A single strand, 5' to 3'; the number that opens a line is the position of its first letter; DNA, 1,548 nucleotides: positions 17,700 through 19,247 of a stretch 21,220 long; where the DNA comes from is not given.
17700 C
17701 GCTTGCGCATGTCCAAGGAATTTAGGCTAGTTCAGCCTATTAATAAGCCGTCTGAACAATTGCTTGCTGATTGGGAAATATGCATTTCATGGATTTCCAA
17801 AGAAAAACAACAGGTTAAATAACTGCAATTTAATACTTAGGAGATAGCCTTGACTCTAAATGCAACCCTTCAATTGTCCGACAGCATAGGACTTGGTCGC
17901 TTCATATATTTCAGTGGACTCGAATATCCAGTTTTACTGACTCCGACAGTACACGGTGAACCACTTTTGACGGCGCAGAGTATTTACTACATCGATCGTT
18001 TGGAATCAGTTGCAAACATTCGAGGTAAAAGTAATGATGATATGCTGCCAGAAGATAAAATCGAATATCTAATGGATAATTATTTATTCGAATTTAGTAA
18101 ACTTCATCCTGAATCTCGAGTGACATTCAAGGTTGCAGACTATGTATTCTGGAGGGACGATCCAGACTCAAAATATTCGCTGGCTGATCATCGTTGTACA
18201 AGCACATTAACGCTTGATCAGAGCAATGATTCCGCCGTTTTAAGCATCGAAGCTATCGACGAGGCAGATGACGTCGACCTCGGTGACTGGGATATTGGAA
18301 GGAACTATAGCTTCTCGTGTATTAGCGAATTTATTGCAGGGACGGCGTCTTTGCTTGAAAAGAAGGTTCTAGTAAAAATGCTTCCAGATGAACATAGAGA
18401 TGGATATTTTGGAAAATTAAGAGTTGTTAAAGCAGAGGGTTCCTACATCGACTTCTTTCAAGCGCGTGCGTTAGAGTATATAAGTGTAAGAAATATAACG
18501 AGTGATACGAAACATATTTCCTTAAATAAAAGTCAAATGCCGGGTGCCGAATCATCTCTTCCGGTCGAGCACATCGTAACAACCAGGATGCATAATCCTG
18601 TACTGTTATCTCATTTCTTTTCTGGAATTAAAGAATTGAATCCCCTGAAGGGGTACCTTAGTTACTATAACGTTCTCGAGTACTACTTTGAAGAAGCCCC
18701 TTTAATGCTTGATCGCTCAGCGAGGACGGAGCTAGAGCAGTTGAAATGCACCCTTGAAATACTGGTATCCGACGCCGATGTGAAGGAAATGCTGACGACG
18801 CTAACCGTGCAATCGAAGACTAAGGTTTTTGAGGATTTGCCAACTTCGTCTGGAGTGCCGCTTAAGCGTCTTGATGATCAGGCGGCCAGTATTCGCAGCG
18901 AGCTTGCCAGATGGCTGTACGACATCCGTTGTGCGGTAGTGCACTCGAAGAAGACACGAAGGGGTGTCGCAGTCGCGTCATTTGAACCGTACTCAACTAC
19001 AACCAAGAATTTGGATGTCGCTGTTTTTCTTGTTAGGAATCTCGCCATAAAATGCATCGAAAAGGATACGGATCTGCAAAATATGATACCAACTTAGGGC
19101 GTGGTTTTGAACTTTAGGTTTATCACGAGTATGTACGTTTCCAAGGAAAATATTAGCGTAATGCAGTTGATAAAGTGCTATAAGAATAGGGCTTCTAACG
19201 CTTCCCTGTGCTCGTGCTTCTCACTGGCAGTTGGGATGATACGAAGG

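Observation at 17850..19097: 415-aa protein with a C-terminal R-x4-H HEPN signature and an unrecognised beta-rich N-terminal domain, using a TTG start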

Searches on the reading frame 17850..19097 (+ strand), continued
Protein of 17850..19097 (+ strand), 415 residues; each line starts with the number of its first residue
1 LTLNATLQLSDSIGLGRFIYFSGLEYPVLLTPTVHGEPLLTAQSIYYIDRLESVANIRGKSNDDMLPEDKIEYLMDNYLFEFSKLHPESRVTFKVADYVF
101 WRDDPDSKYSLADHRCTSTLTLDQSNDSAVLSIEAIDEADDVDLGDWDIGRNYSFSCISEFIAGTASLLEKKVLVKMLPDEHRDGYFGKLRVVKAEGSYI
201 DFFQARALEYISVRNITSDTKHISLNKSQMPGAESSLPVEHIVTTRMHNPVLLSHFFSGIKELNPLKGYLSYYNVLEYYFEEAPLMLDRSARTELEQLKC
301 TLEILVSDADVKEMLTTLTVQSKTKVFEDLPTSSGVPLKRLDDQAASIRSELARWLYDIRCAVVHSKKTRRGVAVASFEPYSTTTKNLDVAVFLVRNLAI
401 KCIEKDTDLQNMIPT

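Call 88: search_protein_families(library=pfam, proteins=[P0142, P0143, P0138, P0148, L042:15349-16290:-, L042:11865-12215:-], max_evalue=1)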
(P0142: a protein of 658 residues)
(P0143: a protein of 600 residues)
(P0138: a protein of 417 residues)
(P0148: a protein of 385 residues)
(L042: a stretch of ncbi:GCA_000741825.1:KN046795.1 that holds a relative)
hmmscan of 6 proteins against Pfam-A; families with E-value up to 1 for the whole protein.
P0142 (658 aa): 1 family
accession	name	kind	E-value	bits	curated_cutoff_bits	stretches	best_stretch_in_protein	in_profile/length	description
PF17122.11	zf-C3H2C3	-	0.57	10.7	27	1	242-258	5-21/35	Zinc-finger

P0143 (600 aa): 1 family
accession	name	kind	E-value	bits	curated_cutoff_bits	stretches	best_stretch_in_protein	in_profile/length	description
PF08997.15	UCR_6-4kD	-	0.16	12.4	24.5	1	152-173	34-55/55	Ubiquinol-cytochrome C reductase complex, 6.4kD protein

P0138 (417 aa): 1 family
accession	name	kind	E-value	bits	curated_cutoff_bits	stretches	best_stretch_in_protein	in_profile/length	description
PF17419.7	MauJ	-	0.0068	17.7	28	1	261-413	2-116/116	Methylamine utilization protein MauJ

P0148 (385 aa): 0 families

L042:15349-16290:- (313 aa): 2 families
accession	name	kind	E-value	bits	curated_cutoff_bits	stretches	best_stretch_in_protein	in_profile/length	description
PF04313.20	HSDR_N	-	1.5e-08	35.2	25.1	1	1-59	129-195/198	Type I restriction enzyme R protein N terminus (HSDR_N)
PF13588.12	HSDR_N_2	-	0.0059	17.1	25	1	1-55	40-95/110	Type I restriction enzyme R protein N terminus (HSDR_N)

L042:11865-12215:- (116 aa): 1 family
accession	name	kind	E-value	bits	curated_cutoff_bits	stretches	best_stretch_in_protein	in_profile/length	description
PF16007.11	DUF4777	-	0.04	14.6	34.4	1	20-73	5-57/66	Domain of unknown function (DUF4777)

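Call 103: find_related_loci(query=A1, collection=viral_contigs, flank=5000)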
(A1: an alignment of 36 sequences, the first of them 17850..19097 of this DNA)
Query A1 (415 aa) in viral_contigs; peptide patterns used: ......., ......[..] (x = any residue, [..] = any of these).
92 stretches matched a pattern; 10 encode a relative of the query (tblastn E <= 1e-3); 10 distinct loci.
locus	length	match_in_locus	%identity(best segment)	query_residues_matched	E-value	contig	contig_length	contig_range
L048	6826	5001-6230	48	1-411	2e-128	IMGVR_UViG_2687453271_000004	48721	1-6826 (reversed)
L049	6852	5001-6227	39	6-414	4e-89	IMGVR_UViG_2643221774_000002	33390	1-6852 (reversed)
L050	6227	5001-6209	39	6-409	1e-88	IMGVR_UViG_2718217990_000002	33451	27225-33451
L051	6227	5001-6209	39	6-409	9e-88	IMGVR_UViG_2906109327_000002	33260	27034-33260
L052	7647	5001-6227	38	6-414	4e-87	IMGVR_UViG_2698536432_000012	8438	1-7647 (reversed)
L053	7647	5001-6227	38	6-414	4e-87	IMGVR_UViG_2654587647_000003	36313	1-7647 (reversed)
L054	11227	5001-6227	38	6-414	4e-87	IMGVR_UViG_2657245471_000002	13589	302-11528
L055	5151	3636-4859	38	6-414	2e-84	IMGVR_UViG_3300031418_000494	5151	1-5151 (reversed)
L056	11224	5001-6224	38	6-414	6e-84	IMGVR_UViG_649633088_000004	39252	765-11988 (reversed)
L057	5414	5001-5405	37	6-147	3e-25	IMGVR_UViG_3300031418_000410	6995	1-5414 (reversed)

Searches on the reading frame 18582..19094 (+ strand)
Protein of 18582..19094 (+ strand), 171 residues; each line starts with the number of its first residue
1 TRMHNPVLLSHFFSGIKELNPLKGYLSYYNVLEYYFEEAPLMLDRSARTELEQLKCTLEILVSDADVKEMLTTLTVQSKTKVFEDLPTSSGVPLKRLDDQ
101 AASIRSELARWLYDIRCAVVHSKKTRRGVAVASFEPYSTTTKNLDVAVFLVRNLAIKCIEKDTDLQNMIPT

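Call 56: predict_structure(alignment_id=A3)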
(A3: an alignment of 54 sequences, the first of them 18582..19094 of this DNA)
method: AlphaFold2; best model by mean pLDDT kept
length: 171 residues; sequences in the alignment: 54
mean_pLDDT: 93.7   pTM: 0.89
mean pLDDT of the five models: 93.7, 92.5, 91.9, 91.6, 90.9
residues with pLDDT >= 90: 149; 70-90: 17; 50-70: 5; < 50: 0
segments of 3 or more residues with pLDDT < 50: none
pLDDT, mean of each block of 10 residues (from residue 1): 87 95 97 96 97 98 97 96 95 96 98 96 79 92 95 97 86 58
secondary structure, 60 per line:
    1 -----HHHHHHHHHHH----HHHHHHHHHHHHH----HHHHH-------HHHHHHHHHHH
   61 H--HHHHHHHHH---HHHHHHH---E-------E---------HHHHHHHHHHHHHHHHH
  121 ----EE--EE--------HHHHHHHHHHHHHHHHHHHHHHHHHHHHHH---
elements in order: H6-16 H21-33 H38-42 H50-61 H64-72 H76-82 H104-120 H139-168

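Call 59: fold_search(model_id=the predicted structure, library=pdb)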
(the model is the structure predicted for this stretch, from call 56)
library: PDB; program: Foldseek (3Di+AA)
matches with E <= 10: 121; with E <= 0.001: 0
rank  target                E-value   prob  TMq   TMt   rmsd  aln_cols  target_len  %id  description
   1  2hsb                  7.2e-01  0.33  0.31  0.39   7.4       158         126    9  Crystal structure of a hepn domain containing protein (af_0298) from archaeoglobus fulgidus at 1.95 A resolution (released 2006-08-15)
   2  7s1y_A                1.6e+00  0.02  0.14  0.07  19.2       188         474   11  Cryo-EM structure of human NKCC1 K289NA492E bound with bumetanide (released 2022-05-25)
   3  5mil_A                1.8e+00  0.08  0.23  0.24  11.4       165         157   12  Pirating conserved phage mechanisms promotes promiscuous staphylococcal pathogenicity islands transfer. (released 2017-09-06)
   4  8zf2_A                2.2e+00  0.03  0.13  0.12  16.6       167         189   13  Quorum Sensing master regulator HapR of Photobacterium marinum (released 2025-05-07)
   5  5twf_B                2.3e+00  0.04  0.19  0.17  13.2       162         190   11  Regulation of protein interactions by MOB1 phosphorylation (released 2017-04-12)
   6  8b3s_Z                2.4e+00  0.06  0.20  0.23  14.8       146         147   11  Structure of YjbA in complex with ClpC N-terminal Domain (released 2023-12-27)
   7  3hhr_A                2.7e+00  0.04  0.20  0.19  18.3       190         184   15  HUMAN GROWTH HORMONE AND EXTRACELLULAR DOMAIN OF ITS RECEPTOR: CRYSTAL STRUCTURE OF THE COMPLEX (released 1994-04-30)
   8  8gua                  2.7e+00  0.04  0.20  0.06  15.9       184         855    9  Cryo-EM structure of cancer-specific PI3Kalpha mutant E542K in complex with BYL-719 (released 2022-12-07)
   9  5myd_A                2.8e+00  0.06  0.23  0.24  11.7       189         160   10  Convergent evolution involving dimeric and trimeric dUTPases in signalling. (released 2017-09-06)
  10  9si1                  2.8e+00  0.04  0.16  0.04  14.4       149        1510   12  Mouse otoferlin (216-1931) in the lipid-free Ca2+-bound state, "closed-like" conformation (released 2025-11-05)
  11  5b5v_B                2.9e+00  0.04  0.20  0.19  14.2       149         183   13  Structure of full-length MOB1b (released 2016-07-06)
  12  3lvs_A                3.1e+00  0.05  0.18  0.13  15.0       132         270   12  Crystal structure of farnesyl diphosphate synthase from rhodobacter capsulatus sb1003 (released 2010-03-09)
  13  5b5v_D                3.1e+00  0.04  0.19  0.19  14.4       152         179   14  Structure of full-length MOB1b (released 2016-07-06)
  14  3thw_B                3.1e+00  0.02  0.17  0.05  20.1       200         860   14  Human MutSbeta complexed with an IDL of 4 bases (Loop4) and ADP (released 2011-12-21)
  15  9zjv_A                3.3e+00  0.04  0.21  0.05  16.2       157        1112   10  Human sterile alpha motif domain-containing protein 9 (SAMD9), asymmetric dimer "wing" shape (released 2026-02-25)
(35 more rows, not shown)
